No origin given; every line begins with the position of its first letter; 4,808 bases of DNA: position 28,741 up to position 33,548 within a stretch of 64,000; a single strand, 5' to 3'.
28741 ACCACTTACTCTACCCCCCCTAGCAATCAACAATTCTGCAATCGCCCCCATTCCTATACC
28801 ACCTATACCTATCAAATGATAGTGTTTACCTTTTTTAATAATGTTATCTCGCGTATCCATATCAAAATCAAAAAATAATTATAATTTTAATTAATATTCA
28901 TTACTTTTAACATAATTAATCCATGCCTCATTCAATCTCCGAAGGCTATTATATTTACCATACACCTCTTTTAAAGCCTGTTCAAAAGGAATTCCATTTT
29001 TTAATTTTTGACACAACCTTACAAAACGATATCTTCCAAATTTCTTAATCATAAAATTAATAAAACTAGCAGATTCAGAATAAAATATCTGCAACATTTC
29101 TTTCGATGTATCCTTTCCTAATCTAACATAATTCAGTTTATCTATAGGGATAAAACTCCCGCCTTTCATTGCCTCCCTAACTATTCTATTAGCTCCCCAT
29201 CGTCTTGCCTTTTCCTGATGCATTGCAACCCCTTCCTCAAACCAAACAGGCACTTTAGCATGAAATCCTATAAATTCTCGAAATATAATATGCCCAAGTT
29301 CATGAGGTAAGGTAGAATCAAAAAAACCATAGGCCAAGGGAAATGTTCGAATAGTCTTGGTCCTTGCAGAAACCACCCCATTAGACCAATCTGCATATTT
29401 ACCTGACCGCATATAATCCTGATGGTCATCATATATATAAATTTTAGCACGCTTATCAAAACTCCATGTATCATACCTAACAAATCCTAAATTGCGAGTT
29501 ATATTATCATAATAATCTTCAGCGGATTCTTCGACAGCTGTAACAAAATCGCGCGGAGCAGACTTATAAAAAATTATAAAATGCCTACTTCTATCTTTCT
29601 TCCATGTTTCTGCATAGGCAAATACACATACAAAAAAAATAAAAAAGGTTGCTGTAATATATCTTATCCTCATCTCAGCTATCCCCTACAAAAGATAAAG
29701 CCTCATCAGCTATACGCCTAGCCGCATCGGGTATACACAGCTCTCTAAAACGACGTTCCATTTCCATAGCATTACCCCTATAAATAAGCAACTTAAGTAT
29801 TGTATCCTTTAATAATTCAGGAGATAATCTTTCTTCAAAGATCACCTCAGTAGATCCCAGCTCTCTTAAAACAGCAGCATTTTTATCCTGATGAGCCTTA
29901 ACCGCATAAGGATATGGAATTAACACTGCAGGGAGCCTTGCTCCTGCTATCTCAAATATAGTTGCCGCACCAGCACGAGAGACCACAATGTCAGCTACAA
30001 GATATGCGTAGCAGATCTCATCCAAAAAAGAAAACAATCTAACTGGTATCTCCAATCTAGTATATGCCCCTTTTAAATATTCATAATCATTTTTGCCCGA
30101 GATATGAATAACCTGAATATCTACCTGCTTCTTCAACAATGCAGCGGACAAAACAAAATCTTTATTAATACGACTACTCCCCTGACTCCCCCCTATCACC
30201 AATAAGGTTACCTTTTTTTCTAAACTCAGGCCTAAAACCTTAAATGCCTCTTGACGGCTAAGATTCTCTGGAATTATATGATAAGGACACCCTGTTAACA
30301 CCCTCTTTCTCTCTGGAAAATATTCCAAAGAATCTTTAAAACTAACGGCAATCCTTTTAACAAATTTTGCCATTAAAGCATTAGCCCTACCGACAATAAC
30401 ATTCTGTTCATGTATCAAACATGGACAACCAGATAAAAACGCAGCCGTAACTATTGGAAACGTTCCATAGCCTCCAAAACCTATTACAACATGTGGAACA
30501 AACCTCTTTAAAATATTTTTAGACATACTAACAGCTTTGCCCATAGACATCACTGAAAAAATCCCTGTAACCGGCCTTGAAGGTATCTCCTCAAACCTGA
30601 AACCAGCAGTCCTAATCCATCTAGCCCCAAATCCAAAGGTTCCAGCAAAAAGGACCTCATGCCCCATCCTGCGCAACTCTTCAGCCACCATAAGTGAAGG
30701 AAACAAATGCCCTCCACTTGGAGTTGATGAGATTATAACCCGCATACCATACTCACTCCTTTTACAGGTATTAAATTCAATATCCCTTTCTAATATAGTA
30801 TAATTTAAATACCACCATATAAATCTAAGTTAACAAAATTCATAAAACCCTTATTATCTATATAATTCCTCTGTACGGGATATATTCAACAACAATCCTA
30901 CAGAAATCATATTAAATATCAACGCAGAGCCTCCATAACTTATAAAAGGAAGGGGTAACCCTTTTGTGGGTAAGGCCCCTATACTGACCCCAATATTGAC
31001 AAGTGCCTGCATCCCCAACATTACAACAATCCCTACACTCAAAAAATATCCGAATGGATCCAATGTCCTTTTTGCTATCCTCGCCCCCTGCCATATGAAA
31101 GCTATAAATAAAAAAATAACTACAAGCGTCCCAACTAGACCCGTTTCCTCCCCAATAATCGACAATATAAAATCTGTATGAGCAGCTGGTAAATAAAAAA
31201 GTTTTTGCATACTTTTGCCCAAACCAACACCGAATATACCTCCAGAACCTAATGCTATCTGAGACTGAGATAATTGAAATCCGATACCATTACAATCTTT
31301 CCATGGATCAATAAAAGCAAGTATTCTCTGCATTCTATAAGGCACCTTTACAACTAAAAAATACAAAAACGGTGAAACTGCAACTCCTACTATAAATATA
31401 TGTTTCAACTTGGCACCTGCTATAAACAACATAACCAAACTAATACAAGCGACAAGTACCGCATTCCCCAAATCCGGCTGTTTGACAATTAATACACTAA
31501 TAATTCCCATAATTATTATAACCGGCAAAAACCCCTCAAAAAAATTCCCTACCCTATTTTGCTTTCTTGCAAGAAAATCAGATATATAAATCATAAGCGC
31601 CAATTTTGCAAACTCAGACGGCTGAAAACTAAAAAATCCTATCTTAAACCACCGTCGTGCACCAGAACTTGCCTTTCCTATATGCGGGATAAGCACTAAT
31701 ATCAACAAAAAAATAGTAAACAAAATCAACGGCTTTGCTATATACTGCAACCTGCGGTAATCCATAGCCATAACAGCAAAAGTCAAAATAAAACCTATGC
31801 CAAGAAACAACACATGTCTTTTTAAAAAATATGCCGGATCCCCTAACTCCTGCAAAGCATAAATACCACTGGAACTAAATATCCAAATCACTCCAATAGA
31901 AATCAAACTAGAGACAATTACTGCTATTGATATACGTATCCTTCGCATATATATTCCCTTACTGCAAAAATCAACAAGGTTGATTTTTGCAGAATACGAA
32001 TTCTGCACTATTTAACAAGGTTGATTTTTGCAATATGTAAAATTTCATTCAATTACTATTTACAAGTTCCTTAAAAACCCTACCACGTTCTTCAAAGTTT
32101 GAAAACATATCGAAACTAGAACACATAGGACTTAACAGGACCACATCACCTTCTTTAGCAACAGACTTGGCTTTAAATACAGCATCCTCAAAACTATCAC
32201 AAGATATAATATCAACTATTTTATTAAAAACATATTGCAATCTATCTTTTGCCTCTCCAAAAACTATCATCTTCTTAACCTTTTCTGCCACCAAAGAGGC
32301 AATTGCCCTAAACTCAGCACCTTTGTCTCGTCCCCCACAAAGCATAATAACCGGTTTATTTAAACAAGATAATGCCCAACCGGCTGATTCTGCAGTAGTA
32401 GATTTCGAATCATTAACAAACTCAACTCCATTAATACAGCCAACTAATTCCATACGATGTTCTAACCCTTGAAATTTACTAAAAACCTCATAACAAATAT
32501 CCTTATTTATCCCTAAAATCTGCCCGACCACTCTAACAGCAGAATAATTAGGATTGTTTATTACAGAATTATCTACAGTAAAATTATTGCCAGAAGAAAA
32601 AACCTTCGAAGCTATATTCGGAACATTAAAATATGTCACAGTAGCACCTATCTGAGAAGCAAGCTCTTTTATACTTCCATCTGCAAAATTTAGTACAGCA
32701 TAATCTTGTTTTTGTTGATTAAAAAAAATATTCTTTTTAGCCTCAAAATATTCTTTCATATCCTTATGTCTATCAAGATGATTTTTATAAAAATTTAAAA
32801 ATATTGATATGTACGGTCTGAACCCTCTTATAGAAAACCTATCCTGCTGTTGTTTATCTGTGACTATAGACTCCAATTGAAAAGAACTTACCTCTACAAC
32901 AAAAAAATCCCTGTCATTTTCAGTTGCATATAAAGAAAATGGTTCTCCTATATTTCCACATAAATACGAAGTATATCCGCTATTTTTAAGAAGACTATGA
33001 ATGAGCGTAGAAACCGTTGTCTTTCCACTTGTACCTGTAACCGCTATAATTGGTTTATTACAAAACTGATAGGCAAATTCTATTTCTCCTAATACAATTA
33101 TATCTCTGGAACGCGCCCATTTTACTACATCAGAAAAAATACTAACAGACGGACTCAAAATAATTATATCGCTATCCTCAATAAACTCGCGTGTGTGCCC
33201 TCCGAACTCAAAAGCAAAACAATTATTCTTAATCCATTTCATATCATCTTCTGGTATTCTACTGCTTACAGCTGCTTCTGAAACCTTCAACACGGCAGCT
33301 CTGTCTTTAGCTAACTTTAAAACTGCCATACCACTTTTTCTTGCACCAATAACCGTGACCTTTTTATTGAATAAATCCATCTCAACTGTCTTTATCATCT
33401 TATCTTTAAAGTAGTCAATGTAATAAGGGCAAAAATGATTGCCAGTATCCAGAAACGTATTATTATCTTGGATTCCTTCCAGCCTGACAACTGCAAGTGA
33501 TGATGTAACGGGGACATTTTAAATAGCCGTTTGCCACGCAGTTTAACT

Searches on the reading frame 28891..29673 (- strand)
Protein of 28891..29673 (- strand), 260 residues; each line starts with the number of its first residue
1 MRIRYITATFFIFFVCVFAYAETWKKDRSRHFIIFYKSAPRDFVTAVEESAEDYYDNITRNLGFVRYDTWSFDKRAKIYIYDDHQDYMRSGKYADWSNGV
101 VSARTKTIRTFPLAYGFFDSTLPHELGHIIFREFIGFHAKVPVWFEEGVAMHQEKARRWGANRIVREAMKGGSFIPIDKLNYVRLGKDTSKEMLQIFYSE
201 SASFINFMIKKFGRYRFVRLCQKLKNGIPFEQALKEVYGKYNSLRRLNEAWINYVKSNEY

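Call 41: search_protein_families(library=pfam, proteins=[window:28891-29673:-], max_evalue=0.001)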
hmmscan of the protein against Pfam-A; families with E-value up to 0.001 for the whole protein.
window:28891-29673:- (260 aa): 1 family
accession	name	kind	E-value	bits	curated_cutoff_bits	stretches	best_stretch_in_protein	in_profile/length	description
PF13485.12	Peptidase_MA_2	-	3.3e-16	60.1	32.4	1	74-256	19-200/201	Peptidase MA superfamily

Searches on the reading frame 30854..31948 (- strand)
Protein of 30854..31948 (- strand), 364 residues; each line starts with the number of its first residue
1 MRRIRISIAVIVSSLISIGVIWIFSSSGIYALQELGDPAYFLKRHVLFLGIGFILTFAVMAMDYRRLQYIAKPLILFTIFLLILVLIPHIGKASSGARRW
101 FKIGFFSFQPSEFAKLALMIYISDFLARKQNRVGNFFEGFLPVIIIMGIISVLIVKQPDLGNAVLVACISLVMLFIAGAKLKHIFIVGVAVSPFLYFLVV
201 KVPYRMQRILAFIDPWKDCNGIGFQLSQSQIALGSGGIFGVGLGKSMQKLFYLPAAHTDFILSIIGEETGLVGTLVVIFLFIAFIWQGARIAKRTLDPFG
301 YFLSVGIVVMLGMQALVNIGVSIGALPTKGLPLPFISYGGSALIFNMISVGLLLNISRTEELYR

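Call 41: search_protein_families(library=pfam, proteins=[window:30854-31948:-], max_evalue=0.001)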
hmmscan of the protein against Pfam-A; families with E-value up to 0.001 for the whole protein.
window:30854-31948:- (364 aa): 2 families
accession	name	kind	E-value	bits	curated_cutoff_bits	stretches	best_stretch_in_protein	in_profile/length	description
PF01098.24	FTSW_RODA_SPOVE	-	1.6e-111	373.2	26.4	1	10-360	6-354/356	Cell cycle protein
PF16504.10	SP24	-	7.3e-05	23.2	30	1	68-205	11-132/147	Putative virion membrane protein of plant and insect virus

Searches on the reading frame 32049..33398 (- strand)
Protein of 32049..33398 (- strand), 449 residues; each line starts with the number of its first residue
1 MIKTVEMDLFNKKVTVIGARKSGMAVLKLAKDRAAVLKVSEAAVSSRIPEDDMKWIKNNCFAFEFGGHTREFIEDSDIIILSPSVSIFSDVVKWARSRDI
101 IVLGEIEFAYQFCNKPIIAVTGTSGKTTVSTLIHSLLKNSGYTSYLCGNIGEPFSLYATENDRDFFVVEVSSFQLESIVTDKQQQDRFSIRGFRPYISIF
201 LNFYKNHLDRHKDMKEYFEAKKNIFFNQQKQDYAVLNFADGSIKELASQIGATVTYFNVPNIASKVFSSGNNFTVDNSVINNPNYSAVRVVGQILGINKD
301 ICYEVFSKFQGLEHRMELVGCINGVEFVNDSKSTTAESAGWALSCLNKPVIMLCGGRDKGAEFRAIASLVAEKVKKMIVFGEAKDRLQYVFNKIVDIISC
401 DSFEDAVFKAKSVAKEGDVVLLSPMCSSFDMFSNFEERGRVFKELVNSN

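Call 16: find_encoding_contigs(protein=window:32049-33398:-, flank=3000, max_places=4)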
Protein window:32049-33398:- (449 aa): 5 contigs read that carry it; 3 places shown.
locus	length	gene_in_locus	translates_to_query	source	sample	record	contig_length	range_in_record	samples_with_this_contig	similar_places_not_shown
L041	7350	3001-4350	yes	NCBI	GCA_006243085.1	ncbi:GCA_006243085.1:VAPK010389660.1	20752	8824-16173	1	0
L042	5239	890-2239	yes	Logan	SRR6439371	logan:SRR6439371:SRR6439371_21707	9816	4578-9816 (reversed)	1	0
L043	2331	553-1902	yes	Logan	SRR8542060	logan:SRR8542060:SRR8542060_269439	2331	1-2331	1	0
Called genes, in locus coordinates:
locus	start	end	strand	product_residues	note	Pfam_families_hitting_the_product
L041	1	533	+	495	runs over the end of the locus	PF01225:Mur_ligase, PF08245:Mur_ligase_M, PF02875:Mur_ligase_C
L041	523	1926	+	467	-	PF01225:Mur_ligase, PF08245:Mur_ligase_M, PF02875:Mur_ligase_C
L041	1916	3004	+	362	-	PF10555:MraY_sig1 (weak), PF00953:Glycos_transf_4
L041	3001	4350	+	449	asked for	PF21377:MurD_N (faint), PF08245:Mur_ligase_M, PF02875:Mur_ligase_C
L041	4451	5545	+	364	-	PF01098:FTSW_RODA_SPOVE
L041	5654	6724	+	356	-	PF03033:Glyco_transf_28, PF04101:Glyco_tran_28_C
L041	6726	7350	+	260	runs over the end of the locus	PF13485:Peptidase_MA_2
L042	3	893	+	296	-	?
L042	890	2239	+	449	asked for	PF21377:MurD_N (faint), PF08245:Mur_ligase_M, PF02875:Mur_ligase_C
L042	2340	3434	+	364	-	PF01098:FTSW_RODA_SPOVE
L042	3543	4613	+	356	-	PF03033:Glyco_transf_28, PF04101:Glyco_tran_28_C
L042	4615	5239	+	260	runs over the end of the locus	PF13485:Peptidase_MA_2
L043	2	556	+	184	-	?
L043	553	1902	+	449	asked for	PF21377:MurD_N (faint), PF08245:Mur_ligase_M, PF02875:Mur_ligase_C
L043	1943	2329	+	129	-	?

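Call 17: find_homologous_proteins(query=window:32049-33398:-, max_evalue=1e-30)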
Query window:32049-33398:- (449 aa): 7727 proteins with E <= 1e-30 among 8000 candidates; the best 120 are listed.
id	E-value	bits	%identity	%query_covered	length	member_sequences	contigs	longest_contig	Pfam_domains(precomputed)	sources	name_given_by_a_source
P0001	2.6e-295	997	100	100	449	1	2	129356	PF02875.27,PF08245.19,PF21377.4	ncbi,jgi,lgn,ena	-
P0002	1.0e-264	896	88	100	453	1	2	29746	PF02875.27,PF08245.19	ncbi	-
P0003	5.0e-193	660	66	98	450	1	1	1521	PF02875.27,PF08245.19,PF21799.3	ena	-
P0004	4.2e-147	509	54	98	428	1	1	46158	PF02875.27,PF08245.19,PF21377.4,PF21799.3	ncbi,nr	ncbi:MAG: Mur ligase family protein [Candidatus Zapsychrus exili]|nr:Mur ligase family protein [Cand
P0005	3.6e-141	489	52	98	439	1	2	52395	PF02875.27,PF08245.19,PF21799.3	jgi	jgi:UDP-N-acetylmuramoylalanine--D-glutamate ligase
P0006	5.0e-141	489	53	98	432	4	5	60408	PF02875.27,PF08245.19,PF21799.3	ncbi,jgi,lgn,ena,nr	ncbi:MAG TPA: hypothetical protein DE315_08095 [Candidatus Omnitrophica bacterium]|nr:hypothetical p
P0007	7.3e-141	488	52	98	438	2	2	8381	PF02875.27,PF08245.19,PF21799.3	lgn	-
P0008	1.5e-140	487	51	98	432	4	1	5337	PF02875.27,PF08245.19,PF21799.3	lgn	-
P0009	1.3e-139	484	51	98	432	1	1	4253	PF02875.27,PF08245.19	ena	-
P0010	1.5e-139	484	50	98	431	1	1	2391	PF02875.27,PF08245.19,PF21799.3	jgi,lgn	-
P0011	3.1e-139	483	52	98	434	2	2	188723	PF02875.27,PF08245.19,PF21799.3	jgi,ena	-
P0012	5.4e-139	482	50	98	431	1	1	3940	PF02875.27,PF08245.19,PF21377.4,PF21799.3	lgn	-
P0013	7.7e-139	481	49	98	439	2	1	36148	PF02875.27,PF08245.19,PF21799.3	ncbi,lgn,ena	-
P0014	8.1e-139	481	51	98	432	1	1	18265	PF02875.27,PF08245.19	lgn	-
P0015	8.7e-139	481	51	98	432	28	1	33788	PF02875.27,PF08245.19,PF21799.3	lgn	-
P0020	1.4e-137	477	50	98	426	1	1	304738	PF02875.27,PF08245.19,PF21377.4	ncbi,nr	ncbi:MAG: hypothetical protein HQL24_01250 [Candidatus Omnitrophica bacterium]|nr:hypothetical prote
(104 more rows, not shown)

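Call 18: find_encoding_contigs(protein=P0002, flank=10000, max_places=3)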
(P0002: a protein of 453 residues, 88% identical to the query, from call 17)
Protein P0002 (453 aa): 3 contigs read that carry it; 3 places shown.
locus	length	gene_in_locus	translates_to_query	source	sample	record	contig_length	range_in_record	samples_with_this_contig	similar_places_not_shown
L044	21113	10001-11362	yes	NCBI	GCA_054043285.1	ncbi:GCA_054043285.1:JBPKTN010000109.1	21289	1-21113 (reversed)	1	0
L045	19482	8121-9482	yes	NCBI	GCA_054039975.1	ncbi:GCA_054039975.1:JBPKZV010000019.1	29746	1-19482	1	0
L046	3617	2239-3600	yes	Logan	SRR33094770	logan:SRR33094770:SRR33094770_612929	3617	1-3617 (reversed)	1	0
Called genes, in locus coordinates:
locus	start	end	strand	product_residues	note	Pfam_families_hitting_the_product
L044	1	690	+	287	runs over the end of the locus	?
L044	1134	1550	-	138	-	PF01934:HepT-like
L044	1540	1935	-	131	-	PF01909:NTP_transf_2 (weak), PF18765:Polbeta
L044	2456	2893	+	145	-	PF02381:MraZ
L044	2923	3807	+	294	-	PF01795:Methyltransf_5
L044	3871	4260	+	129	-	-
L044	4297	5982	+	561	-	PF03717:PBP_dimer, PF00905:Transpeptidase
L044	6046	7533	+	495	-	PF01225:Mur_ligase, PF08245:Mur_ligase_M, PF02875:Mur_ligase_C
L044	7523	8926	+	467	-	PF01225:Mur_ligase, PF08245:Mur_ligase_M, PF02875:Mur_ligase_C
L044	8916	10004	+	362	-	PF00953:Glycos_transf_4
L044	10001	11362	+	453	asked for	PF08245:Mur_ligase_M, PF02875:Mur_ligase_C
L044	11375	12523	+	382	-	PF01098:FTSW_RODA_SPOVE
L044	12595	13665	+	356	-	PF03033:Glyco_transf_28, PF04101:Glyco_tran_28_C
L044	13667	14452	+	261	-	PF13485:Peptidase_MA_2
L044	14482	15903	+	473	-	PF01225:Mur_ligase, PF08245:Mur_ligase_M, PF02875:Mur_ligase_C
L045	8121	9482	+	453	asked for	PF08245:Mur_ligase_M, PF02875:Mur_ligase_C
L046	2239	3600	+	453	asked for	PF08245:Mur_ligase_M, PF02875:Mur_ligase_C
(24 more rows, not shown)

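Call 19: find_encoding_contigs(protein=P0004, flank=4000, max_places=2)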
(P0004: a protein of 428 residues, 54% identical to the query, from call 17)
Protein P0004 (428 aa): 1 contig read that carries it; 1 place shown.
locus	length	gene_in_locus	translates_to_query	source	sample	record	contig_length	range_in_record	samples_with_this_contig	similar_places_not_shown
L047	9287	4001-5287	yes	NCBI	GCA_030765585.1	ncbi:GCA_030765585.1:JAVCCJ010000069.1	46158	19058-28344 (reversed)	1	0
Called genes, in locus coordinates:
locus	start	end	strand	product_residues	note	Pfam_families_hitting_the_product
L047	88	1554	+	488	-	PF01225:Mur_ligase, PF08245:Mur_ligase_M, PF02875:Mur_ligase_C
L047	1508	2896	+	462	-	PF01225:Mur_ligase, PF08245:Mur_ligase_M, PF02875:Mur_ligase_C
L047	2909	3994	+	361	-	PF00953:Glycos_transf_4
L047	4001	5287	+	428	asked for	PF21799:MurD-like_N (weak), PF21377:MurD_N (weak), PF08245:Mur_ligase_M, PF02875:Mur_ligase_C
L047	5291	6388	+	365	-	PF01098:FTSW_RODA_SPOVE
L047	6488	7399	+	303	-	PF03033:Glyco_transf_28, PF04101:Glyco_tran_28_C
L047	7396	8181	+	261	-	PF13485:Peptidase_MA_2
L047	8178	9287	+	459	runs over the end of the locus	PF01225:Mur_ligase, PF08245:Mur_ligase_M, PF02875:Mur_ligase_C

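Call 70: find_encoding_contigs(protein=P0006, flank=1500, max_places=1)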
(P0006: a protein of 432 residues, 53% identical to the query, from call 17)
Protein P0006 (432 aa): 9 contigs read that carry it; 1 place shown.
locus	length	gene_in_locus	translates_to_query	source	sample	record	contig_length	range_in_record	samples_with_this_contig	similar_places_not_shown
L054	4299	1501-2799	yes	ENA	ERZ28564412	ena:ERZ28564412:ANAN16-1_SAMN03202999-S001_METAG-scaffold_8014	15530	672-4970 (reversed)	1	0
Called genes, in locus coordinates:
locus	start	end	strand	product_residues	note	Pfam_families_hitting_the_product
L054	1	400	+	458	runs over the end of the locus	PF01225:Mur_ligase, PF08245:Mur_ligase_M, PF02875:Mur_ligase_C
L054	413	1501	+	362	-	PF10555:MraY_sig1 (weak), PF00953:Glycos_transf_4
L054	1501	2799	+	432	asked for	PF21799:MurD-like_N (weak), PF08245:Mur_ligase_M, PF02875:Mur_ligase_C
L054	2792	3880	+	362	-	PF01098:FTSW_RODA_SPOVE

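Call 71: find_encoding_contigs(protein=P0020, flank=1500, max_places=1)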
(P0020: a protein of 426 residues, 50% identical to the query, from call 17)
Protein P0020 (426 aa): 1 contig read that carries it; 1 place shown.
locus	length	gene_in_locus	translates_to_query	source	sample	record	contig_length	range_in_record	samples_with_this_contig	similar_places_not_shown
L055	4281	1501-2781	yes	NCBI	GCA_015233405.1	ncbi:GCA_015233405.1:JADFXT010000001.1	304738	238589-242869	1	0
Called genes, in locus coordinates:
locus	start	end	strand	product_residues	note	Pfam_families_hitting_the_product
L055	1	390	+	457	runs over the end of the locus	PF01225:Mur_ligase, PF08245:Mur_ligase_M, PF02875:Mur_ligase_C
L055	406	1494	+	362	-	PF10555:MraY_sig1 (weak), PF00953:Glycos_transf_4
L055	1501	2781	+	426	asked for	PF21377:MurD_N (weak), PF08245:Mur_ligase_M, PF02875:Mur_ligase_C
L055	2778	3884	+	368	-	PF01098:FTSW_RODA_SPOVE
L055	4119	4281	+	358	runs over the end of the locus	PF03033:Glyco_transf_28, PF04101:Glyco_tran_28_C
